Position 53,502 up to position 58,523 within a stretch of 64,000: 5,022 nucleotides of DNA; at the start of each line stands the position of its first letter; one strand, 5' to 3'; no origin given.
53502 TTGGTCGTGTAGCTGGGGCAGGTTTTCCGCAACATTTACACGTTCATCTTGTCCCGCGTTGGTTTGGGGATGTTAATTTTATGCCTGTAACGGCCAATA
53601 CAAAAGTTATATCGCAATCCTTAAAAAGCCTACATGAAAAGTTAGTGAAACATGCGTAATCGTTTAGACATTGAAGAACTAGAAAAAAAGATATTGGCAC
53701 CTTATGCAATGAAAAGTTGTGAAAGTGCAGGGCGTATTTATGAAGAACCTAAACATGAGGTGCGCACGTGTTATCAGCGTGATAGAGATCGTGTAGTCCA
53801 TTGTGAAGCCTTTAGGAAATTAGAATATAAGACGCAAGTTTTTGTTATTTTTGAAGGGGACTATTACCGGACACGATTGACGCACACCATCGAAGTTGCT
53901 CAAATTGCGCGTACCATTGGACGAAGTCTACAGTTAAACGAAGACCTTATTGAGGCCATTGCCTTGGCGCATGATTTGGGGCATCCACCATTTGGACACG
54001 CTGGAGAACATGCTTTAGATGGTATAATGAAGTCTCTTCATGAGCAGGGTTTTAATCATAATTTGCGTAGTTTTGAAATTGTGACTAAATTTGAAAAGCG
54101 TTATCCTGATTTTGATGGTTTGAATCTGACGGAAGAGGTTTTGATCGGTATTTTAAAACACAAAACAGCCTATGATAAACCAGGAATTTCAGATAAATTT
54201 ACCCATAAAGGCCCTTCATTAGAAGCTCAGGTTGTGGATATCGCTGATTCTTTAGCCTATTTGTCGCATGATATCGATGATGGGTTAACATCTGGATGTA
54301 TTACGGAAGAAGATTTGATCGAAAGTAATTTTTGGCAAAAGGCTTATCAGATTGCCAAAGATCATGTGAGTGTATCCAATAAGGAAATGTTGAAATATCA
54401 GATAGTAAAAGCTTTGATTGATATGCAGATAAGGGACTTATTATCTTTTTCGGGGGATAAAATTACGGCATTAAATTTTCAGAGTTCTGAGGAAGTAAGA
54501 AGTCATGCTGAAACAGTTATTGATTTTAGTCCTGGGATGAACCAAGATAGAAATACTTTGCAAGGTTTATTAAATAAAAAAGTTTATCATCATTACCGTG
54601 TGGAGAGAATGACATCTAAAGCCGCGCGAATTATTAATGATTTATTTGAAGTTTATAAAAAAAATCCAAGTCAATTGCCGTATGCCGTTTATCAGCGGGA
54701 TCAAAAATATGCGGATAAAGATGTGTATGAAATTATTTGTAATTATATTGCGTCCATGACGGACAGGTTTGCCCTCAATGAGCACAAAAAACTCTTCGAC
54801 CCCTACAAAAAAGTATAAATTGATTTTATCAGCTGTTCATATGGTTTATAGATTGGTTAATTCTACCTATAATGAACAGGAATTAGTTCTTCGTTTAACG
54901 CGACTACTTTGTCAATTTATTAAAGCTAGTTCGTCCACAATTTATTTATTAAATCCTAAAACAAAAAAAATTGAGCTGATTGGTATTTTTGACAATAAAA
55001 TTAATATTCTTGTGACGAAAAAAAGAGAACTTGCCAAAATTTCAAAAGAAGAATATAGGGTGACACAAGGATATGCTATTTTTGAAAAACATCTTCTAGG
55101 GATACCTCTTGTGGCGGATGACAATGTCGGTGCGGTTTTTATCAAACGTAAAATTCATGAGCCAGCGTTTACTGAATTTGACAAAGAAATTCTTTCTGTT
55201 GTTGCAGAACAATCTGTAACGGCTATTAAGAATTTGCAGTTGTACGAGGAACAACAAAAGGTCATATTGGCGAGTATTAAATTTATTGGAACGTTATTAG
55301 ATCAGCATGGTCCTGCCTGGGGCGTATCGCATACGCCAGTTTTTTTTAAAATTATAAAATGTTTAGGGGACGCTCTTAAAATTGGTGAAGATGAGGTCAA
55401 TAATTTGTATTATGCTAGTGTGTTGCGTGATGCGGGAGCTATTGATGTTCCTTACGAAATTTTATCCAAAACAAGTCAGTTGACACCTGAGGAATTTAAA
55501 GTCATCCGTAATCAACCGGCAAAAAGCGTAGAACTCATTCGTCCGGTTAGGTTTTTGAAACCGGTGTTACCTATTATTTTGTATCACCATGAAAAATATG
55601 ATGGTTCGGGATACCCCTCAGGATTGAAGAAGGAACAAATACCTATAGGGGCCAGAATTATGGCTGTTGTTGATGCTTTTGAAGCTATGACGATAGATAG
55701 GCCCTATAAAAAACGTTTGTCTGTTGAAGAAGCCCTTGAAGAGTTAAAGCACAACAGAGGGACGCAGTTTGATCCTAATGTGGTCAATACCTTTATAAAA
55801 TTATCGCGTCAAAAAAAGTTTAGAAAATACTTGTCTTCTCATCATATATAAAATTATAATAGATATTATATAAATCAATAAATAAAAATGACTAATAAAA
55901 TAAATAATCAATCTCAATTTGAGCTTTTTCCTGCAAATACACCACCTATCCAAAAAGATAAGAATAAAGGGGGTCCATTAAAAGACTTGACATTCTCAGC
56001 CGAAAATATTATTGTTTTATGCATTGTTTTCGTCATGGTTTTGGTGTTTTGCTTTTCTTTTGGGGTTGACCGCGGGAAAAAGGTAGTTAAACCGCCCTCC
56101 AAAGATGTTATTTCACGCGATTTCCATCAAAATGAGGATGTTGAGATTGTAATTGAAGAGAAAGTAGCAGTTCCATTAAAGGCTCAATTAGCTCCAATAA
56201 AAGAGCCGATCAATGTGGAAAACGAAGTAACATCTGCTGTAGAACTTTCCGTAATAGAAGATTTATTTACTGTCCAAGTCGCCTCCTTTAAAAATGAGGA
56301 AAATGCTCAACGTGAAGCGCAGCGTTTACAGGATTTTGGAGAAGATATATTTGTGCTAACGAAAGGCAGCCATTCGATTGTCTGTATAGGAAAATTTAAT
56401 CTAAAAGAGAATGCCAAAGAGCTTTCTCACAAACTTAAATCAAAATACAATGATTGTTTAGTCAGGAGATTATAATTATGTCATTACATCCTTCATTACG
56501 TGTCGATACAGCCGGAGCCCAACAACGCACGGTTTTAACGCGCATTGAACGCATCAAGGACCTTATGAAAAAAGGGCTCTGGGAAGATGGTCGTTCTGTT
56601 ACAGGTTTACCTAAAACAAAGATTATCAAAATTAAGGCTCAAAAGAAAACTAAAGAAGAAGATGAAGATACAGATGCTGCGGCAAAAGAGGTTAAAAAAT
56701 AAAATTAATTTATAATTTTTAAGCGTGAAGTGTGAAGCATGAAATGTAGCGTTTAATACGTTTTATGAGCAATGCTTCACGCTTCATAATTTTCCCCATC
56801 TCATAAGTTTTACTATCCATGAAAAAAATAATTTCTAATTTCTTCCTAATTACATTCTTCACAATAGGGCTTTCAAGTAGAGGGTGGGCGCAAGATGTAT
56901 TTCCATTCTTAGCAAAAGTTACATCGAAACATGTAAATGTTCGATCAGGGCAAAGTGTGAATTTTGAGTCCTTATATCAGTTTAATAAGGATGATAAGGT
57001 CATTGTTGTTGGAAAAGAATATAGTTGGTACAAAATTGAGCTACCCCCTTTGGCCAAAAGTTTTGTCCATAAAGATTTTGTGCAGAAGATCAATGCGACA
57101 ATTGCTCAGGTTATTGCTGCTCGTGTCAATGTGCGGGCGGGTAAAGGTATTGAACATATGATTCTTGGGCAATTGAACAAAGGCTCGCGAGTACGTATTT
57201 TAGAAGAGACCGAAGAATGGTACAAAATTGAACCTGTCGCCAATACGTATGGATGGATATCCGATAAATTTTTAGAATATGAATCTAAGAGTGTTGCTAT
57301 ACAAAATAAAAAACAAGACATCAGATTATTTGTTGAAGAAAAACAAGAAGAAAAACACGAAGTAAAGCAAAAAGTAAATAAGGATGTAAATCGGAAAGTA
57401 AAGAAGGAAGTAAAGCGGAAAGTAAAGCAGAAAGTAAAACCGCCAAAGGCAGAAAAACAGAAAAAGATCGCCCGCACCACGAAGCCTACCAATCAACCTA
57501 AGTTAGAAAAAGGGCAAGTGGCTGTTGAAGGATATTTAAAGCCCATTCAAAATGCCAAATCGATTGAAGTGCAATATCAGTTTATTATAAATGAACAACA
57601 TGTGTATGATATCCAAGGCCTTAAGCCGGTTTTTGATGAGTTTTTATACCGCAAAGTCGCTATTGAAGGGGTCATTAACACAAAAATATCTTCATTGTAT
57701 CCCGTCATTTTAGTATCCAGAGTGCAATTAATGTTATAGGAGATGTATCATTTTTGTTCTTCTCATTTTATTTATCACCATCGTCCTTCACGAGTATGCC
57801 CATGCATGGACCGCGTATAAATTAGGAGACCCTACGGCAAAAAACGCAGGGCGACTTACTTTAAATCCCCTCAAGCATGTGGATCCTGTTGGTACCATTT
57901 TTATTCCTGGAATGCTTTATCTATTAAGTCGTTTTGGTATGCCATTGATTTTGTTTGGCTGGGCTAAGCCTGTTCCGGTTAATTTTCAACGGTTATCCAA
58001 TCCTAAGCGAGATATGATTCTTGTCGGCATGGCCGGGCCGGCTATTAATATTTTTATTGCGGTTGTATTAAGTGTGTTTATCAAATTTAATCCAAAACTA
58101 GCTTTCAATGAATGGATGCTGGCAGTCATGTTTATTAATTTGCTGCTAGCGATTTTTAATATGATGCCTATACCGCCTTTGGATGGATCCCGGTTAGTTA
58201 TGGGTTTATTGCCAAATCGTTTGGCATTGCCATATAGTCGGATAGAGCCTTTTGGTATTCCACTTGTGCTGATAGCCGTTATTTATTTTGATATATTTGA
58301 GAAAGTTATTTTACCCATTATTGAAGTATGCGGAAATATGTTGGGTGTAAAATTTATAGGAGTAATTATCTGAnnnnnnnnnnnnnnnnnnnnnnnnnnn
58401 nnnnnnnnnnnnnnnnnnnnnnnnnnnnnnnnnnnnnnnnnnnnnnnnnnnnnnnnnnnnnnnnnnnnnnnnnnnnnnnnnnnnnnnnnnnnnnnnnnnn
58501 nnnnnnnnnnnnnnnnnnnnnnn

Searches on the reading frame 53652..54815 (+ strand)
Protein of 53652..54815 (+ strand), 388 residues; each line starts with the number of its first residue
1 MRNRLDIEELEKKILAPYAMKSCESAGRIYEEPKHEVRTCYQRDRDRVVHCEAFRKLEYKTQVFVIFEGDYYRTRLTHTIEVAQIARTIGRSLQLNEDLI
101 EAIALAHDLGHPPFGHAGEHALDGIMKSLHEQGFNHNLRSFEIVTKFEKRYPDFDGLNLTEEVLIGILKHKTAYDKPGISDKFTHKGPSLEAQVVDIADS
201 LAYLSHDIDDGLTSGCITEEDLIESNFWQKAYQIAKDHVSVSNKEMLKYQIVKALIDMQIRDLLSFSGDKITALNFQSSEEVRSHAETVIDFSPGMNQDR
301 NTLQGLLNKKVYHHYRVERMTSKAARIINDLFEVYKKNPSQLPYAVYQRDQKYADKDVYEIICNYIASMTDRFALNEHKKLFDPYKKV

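Call 64: search_protein_families(library=pfam, proteins=[window:53652-54815:+], max_evalue=0.00001)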
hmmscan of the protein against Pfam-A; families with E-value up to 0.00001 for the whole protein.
window:53652-54815:+ (388 aa): 2 families
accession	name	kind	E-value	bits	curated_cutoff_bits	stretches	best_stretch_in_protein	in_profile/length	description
PF13286.11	HD_assoc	-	5.6e-23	81.7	22.2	1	290-380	1-91/91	Phosphohydrolase-associated domain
PF01966.28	HD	-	1.9e-20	73.7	22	1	75-203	1-115/116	HD domain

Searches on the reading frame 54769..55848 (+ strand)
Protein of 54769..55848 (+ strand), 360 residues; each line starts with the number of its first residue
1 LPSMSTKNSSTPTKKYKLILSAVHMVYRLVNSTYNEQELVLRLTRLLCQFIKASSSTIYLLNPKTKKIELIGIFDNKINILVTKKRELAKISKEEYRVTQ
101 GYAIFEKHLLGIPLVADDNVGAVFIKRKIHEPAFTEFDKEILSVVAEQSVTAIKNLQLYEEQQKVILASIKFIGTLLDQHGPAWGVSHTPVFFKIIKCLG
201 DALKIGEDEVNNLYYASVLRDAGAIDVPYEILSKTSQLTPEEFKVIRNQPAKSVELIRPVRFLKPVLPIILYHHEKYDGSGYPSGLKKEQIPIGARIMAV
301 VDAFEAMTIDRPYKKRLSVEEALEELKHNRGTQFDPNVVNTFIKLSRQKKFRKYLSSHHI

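Call 64: search_protein_families(library=pfam, proteins=[window:54769-55848:+], max_evalue=0.00001)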
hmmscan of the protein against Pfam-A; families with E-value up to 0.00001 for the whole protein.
window:54769-55848:+ (360 aa): 2 families
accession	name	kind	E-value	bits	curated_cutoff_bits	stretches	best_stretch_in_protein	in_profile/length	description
PF13487.12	HD_5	-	1.6e-41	142.3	27.2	1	187-338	16-170/170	HD domain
PF01966.28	HD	-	8.9e-09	36.1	22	1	194-307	10-116/116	HD domain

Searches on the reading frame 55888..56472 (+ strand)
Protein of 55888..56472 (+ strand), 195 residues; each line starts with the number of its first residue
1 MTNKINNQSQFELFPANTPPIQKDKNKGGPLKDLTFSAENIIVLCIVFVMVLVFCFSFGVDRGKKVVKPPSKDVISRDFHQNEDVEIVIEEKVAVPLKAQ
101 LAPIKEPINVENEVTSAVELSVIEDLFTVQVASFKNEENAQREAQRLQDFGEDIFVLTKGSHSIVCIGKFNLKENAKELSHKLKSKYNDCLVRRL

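Call 64: search_protein_families(library=pfam, proteins=[window:55888-56472:+], max_evalue=0.00001)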
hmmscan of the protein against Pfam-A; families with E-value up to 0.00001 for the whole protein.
window:55888-56472:+ (195 aa): 1 family
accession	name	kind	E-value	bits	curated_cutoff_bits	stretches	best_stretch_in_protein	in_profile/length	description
PF05036.18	SPOR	-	1.2e-11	45.2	21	1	126-194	4-76/76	SPOR domain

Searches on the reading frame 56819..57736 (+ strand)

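Call 64: search_protein_families(library=pfam, proteins=[window:56819-57736:+], max_evalue=0.00001)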
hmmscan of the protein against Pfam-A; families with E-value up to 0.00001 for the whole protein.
window:56819-57736:+ (306 aa): 1 family
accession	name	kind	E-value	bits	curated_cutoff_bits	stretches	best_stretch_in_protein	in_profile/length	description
PF08239.17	SH3_3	-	1.7e-21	76.6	27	1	102-153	2-54/54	Bacterial SH3 domain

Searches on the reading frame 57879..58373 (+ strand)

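Call 5: search_protein_families(library=pfam, proteins=[window:57879-58373:+], max_evalue=1)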
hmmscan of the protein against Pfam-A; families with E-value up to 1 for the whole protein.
window:57879-58373:+ (164 aa): 1 family
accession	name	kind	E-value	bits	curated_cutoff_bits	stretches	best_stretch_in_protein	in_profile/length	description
PF02163.28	Peptidase_M50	-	2.7e-09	37.2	27.2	2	79-115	162-198/221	Peptidase family M50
